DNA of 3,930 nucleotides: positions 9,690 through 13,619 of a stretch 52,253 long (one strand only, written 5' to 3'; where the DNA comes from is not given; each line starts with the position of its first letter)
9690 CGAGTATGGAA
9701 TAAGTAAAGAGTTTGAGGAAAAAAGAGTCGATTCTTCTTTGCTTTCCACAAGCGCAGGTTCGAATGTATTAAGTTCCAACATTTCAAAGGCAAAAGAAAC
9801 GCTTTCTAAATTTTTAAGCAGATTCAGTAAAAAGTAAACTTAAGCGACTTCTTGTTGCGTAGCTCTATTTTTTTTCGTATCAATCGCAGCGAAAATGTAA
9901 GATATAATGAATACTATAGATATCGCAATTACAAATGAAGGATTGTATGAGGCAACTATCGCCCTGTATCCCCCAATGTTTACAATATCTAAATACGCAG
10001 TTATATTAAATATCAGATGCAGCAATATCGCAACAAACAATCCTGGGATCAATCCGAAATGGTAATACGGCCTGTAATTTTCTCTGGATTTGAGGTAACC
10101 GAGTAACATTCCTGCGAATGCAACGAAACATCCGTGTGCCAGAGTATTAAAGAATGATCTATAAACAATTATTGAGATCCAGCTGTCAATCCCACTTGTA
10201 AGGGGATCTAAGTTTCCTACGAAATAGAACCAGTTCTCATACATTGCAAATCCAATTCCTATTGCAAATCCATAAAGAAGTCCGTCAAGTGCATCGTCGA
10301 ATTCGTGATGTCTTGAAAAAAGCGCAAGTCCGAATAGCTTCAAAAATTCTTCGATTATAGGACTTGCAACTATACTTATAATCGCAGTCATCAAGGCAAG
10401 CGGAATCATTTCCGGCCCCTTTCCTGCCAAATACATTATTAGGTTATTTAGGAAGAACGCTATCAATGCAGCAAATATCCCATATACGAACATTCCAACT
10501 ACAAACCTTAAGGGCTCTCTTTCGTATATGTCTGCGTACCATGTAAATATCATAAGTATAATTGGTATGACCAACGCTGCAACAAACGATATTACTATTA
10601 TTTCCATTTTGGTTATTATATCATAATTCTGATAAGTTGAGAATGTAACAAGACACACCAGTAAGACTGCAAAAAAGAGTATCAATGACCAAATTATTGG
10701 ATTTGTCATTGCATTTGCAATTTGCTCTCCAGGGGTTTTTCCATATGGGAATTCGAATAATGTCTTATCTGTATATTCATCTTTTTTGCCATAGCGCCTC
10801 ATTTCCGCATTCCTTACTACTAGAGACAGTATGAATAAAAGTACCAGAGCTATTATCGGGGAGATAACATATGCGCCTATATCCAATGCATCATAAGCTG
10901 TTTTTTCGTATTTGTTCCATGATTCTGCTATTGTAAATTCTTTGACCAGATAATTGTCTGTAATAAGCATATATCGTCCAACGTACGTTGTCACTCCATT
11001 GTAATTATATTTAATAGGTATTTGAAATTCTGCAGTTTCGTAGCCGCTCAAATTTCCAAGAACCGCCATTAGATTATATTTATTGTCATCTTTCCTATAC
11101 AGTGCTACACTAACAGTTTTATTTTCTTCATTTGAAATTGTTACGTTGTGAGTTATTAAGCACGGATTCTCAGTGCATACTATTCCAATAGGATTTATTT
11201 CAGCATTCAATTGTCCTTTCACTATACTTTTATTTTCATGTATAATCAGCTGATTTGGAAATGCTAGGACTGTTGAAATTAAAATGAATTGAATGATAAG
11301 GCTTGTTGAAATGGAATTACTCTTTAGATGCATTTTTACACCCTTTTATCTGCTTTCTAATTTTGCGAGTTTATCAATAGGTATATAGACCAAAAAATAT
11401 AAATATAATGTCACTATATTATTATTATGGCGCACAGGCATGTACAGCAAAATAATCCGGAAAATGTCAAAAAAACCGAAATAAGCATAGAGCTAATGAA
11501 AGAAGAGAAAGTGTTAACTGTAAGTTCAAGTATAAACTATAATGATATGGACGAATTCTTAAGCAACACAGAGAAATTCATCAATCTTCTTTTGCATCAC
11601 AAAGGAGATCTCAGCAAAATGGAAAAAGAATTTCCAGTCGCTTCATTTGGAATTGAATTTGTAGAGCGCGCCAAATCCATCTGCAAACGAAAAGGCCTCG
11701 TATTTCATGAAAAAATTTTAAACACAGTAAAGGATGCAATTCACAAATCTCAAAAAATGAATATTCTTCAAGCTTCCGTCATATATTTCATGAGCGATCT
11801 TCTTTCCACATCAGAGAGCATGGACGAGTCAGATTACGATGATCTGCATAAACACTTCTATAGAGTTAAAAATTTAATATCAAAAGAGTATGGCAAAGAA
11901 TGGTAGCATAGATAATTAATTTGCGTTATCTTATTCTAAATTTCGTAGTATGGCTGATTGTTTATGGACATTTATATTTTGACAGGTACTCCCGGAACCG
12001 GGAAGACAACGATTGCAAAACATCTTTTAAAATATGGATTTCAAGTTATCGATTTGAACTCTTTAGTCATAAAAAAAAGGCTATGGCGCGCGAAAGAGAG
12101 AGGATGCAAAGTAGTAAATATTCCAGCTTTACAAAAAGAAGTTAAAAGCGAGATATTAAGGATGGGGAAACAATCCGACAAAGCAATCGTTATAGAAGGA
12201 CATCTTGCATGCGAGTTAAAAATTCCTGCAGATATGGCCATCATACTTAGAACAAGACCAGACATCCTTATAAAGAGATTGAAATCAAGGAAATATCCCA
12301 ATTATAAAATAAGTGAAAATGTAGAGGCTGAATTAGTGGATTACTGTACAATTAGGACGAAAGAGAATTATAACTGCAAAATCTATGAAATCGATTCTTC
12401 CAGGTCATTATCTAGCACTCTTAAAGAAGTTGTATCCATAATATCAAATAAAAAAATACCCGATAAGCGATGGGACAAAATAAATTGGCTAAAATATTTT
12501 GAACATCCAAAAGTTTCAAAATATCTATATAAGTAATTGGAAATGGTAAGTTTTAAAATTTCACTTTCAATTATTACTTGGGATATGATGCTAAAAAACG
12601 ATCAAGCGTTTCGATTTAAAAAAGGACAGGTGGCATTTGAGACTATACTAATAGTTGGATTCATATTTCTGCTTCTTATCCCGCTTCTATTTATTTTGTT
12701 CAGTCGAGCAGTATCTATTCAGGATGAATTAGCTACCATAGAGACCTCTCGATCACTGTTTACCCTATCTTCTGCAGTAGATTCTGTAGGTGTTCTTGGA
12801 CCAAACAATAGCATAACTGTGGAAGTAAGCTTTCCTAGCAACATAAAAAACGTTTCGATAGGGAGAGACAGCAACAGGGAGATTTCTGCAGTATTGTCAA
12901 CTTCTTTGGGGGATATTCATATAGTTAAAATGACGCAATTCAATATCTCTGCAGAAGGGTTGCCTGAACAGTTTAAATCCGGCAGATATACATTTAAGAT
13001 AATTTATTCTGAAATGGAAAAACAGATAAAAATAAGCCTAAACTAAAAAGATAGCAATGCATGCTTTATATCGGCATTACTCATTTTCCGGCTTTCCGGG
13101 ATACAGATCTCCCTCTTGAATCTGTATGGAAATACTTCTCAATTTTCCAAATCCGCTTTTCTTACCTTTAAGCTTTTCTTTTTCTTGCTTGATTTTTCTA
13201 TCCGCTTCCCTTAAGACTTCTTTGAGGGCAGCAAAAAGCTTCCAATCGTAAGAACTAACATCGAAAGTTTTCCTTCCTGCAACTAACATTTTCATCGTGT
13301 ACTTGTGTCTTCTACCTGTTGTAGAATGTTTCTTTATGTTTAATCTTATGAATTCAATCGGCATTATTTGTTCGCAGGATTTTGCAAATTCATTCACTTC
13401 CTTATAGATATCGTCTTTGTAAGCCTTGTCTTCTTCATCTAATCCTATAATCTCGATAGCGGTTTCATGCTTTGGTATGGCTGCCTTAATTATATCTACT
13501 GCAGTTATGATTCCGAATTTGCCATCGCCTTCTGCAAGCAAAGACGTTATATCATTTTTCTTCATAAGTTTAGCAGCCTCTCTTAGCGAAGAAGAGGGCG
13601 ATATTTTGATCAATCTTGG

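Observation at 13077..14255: Four CBS domains fused to an HPF/RaiA-like domain: possible adenylate-sensing ribosome hibernation factor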

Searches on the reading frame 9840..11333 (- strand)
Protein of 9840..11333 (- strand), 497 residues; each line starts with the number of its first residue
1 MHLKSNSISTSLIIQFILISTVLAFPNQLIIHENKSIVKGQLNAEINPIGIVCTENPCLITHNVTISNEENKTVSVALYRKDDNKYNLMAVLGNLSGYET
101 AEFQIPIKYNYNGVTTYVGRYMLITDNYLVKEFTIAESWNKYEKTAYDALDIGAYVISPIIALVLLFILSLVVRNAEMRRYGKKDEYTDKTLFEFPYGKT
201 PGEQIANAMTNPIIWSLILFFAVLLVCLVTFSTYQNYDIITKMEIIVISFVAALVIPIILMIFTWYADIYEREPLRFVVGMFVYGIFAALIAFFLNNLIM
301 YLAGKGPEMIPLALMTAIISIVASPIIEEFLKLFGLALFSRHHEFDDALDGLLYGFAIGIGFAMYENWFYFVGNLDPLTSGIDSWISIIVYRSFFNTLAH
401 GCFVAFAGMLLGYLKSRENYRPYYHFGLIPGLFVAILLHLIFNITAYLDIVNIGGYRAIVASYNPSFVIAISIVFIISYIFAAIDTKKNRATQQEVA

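Call 56: search_protein_families(library=pfam, proteins=[window:9840-11333:-], max_evalue=0.001)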
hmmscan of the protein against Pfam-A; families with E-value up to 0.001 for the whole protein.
window:9840-11333:- (497 aa): 1 family
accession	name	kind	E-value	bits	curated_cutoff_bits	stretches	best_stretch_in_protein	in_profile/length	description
PF13367.11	PrsW-protease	-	4.8e-34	118.1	23.5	1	273-450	1-178/196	PrsW family intramembrane metalloprotease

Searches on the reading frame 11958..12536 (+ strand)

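Call 56: search_protein_families(library=pfam, proteins=[window:11958-12536:+], max_evalue=0.001)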
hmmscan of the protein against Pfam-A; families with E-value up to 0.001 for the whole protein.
window:11958-12536:+ (192 aa): 7 families
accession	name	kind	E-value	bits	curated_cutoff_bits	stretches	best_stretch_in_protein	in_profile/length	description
PF13238.12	AAA_18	-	1.1e-20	74.9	29.4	1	7-127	2-127/128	AAA domain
PF13207.12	AAA_17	-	6.7e-06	26.9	27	1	9-111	1-122/136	AAA domain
PF13521.12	AAA_28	-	1.4e-05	25.9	27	1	6-63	2-61/164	AAA domain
PF20720.3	nSTAND3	-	3e-05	24.2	27.2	1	6-45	20-63/155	Novel STAND NTPase 3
PF13671.12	AAA_33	-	0.00015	22.5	27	0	7-44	3-39/143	AAA domain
PF00004.35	AAA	-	0.00016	22.6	21.2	1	7-43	2-39/131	ATPase family associated with various cellular activities (AAA)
PF08433.16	KTI12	-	0.00085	19.4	22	0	3-69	1-67/271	Chromatin associated protein KTI12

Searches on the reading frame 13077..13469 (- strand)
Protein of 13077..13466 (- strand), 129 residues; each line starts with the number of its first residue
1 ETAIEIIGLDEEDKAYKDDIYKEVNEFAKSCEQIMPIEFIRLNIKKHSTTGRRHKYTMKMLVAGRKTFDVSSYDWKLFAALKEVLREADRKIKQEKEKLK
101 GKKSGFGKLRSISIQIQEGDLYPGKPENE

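Call 3: search_protein_families(library=pfam, proteins=[window:13077-13466:-], max_evalue=10)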
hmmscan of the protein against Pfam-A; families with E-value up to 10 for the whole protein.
window:13077-13466:- (129 aa): 2 families
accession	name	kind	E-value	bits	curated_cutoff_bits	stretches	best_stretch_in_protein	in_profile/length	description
PF02482.25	Ribosomal_S30AE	-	0.028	15.6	23.7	1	17-100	15-88/88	Sigma 54 modulation protein / S30EA ribosomal protein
PF03194.20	LUC7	-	0.043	14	33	1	65-103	72-111/246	LUC7 N_terminus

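Call 4: search_protein_families(library=ncbifam, proteins=[window:13077-13466:-], max_evalue=10)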
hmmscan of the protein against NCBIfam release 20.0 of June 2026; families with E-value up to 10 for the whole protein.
window:13077-13466:- (129 aa): 1 family
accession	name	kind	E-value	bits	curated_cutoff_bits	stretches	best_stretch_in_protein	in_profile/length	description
TIGR00741.1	yfiA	equivalog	0.046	14.2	40.9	1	17-104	17-100/102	ribosome hibernation-promoting factor, HPF/YfiA family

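Call 27: search_solved_structures(query=A3, max_evalue=10, show_alignments=4)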
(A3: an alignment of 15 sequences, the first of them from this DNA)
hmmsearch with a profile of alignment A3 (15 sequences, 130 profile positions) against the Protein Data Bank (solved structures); distinct sequences matched with E-value up to 10: 7.
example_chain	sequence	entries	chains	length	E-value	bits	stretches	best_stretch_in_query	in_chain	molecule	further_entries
9sr9_H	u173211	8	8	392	6.8e-06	29.7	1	18-113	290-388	Dehydrogenase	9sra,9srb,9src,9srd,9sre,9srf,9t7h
8j07_m1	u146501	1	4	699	0.095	16.3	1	66-122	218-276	Dynein axonemal intermediate chain 1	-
8rd8_D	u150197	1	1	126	0.11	16.1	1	18-106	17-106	30S ribosomal protein S30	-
4v8h_AX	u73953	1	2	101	0.18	15.4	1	15-105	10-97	Probable sigma(54) modulation protein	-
2rql_A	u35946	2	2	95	0.41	14.3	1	14-102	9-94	Probable sigma-54 modulation protein | Ribosome hibernation promoting factor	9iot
8z9d_5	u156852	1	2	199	0.58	13.8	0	73-97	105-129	Photosystem II reaction center proteins PsbY, chloroplastic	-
9l96_a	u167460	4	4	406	0.92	13.1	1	13-106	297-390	CBS domain-containing protein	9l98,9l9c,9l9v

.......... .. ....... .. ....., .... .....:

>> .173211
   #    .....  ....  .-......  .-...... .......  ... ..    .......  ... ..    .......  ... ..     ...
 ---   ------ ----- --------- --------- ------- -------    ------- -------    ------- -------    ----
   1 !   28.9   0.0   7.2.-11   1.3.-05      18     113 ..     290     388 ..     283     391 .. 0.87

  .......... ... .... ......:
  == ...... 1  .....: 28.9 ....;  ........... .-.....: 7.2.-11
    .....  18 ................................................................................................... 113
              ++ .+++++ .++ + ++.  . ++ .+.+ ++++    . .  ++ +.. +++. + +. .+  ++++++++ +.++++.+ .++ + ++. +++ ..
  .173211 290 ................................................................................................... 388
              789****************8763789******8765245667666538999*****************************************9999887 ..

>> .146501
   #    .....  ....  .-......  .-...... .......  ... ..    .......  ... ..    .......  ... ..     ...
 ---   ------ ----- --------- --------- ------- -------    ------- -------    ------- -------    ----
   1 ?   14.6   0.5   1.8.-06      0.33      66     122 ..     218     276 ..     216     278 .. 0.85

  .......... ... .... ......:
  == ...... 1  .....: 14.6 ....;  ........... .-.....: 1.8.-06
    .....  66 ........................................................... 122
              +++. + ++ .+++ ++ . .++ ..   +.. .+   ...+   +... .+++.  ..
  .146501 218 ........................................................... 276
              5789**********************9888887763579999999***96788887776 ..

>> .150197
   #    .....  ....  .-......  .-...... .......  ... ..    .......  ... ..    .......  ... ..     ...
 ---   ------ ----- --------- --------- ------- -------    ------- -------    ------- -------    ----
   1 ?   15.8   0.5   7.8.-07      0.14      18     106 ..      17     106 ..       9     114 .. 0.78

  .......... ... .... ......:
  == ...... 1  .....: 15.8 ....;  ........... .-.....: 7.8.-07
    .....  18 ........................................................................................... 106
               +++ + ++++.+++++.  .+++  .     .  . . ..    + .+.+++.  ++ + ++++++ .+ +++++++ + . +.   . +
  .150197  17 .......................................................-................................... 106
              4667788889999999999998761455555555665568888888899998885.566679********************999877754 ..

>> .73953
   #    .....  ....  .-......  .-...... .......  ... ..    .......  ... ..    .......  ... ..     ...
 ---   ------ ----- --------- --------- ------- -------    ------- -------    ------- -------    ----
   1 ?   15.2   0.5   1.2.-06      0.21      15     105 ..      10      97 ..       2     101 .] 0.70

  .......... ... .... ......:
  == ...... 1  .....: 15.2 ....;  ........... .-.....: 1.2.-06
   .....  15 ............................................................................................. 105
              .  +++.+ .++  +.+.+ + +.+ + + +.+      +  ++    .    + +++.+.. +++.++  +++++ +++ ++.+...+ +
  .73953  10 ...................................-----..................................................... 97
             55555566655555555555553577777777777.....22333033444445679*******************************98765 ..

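Call 35: search_protein_families(library=pfam, alignment_id=A3, max_evalue=1)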
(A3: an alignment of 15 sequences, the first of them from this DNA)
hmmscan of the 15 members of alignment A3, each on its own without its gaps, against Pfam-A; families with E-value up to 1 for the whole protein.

A. member 1, seq(130 aa): 2 families
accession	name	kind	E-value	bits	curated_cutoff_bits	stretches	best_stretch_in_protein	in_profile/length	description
PF02482.25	Ribosomal_S30AE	-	0.029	15.5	23.7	1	18-101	15-88/88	Sigma 54 modulation protein / S30EA ribosomal protein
PF03194.20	LUC7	-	0.042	14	33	1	66-104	72-111/246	LUC7 N_terminus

B. families by the number of members that match (of 15 scanned): 6 families
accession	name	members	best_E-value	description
PF02482.25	Ribosomal_S30AE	9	9.6e-06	Sigma 54 modulation protein / S30EA ribosomal protein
PF03194.20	LUC7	1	0.042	LUC7 N_terminus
PF25007.1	DYH2-5-8_CC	1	0.094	Dynein axonemal heavy chain 2/5/8 coiled-coil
PF07109.17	Mg-por_mtran_C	1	0.14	Magnesium-protoporphyrin IX methyltransferase C-terminus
PF02465.23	FliD_N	1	0.25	Flagellar hook-associated protein 2 N-terminus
PF11753.13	DUF3310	1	0.25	Protein of unknwon function (DUF3310)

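Call 39: search_protein_representatives(alignment_id=A3)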
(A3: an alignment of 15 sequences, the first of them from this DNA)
Query: 15 sequences, 130 profile positions. Proteins with E-value up to 0.001 (for the whole library): 439; up to 1e-10: 36; up to 1e-30: 3. The best 150 are listed.
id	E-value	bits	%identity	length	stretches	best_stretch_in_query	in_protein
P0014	6.2e-54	198.1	-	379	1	2-129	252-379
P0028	5.5e-42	159.5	-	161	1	2-129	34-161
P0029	4.3e-34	133.9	-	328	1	2-127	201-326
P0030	1.3e-29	119.5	-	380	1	2-127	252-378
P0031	3.4e-18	82.5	-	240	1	9-119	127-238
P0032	6.7e-18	81.6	-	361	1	8-123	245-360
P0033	2.1e-17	80.0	-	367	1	2-121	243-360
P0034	7.5e-17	78.2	-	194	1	8-118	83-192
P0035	8.5e-17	78.0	-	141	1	8-119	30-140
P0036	4.9e-14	69.1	-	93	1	22-105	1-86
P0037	1.4e-13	67.5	-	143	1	8-92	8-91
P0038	1.7e-13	67.3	-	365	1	5-100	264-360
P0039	1.7e-13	67.3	-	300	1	8-119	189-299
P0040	4.3e-13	66.0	-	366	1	3-101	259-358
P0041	1.9e-12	63.9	-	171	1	5-104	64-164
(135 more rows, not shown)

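Call 43: search_solved_structures(query=A6, max_evalue=1, show_alignments=0)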
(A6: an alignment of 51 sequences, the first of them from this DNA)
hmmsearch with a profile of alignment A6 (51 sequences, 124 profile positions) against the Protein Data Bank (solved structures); distinct sequences matched with E-value up to 1: 28.
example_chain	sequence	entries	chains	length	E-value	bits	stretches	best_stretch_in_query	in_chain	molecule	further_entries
9sr9_H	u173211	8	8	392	2.5e-15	59.6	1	4-121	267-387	Dehydrogenase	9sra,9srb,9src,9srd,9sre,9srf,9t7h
9l96_a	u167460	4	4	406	2.8e-05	27.2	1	12-116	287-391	CBS domain-containing protein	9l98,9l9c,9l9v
8uu4_w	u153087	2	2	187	2.8e-05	27.2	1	18-117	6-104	Ribosome hibernation promoting factor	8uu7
4v8h_AX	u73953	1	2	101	5.4e-05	26.2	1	31-116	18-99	Probable sigma(54) modulation protein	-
6qbz_A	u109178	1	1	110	0.00012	25.1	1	20-116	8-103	Ribosome hibernation promoting factor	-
6h4n_x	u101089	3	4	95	0.00016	24.7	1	31-112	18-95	Ribosome hibernation promoting factor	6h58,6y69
6s0x_v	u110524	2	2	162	0.00036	23.6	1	21-117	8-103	Ribosome hibernation promoting factor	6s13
5nd8_v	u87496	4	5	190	0.0004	23.5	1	20-116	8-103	Ribosome hibernation promotion factor | Ribosome hibernation promoting factor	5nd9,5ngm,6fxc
2rql_A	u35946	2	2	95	0.00042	23.4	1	31-112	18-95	Probable sigma-54 modulation protein | Ribosome hibernation promoting factor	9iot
1imu_A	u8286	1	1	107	0.00046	23.3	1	65-117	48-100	HYPOTHETICAL PROTEIN HI0257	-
5myj_A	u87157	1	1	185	0.0006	22.9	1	18-115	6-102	Ribosome hibernation promotion factor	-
5njt_x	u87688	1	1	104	0.00096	22.2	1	20-116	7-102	Ribosome hibernation promotion factor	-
9sda_9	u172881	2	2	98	0.0013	21.8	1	11-110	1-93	Ribosome hibernation promoting factor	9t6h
3tqm_A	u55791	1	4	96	0.0021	21.1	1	67-113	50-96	Ribosome-associated factor Y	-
8rd8_D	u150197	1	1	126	0.0027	20.8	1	26-113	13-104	30S ribosomal protein S30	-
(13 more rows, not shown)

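Call 45: search_protein_families(library=pfam, alignment_id=A6, max_evalue=0.01)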
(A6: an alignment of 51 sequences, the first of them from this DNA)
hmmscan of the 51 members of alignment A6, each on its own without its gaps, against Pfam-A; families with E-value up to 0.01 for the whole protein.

A. member 1, seq(130 aa): 0 families

B. families by the number of members that match (of 51 scanned): 3 families
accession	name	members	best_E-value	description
PF02482.25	Ribosomal_S30AE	34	2.4e-08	Sigma 54 modulation protein / S30EA ribosomal protein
PF02789.23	Peptidase_M17_N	1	4.6e-05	Cytosol aminopeptidase family, N-terminal domain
PF00571.33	CBS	1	0.0004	CBS domain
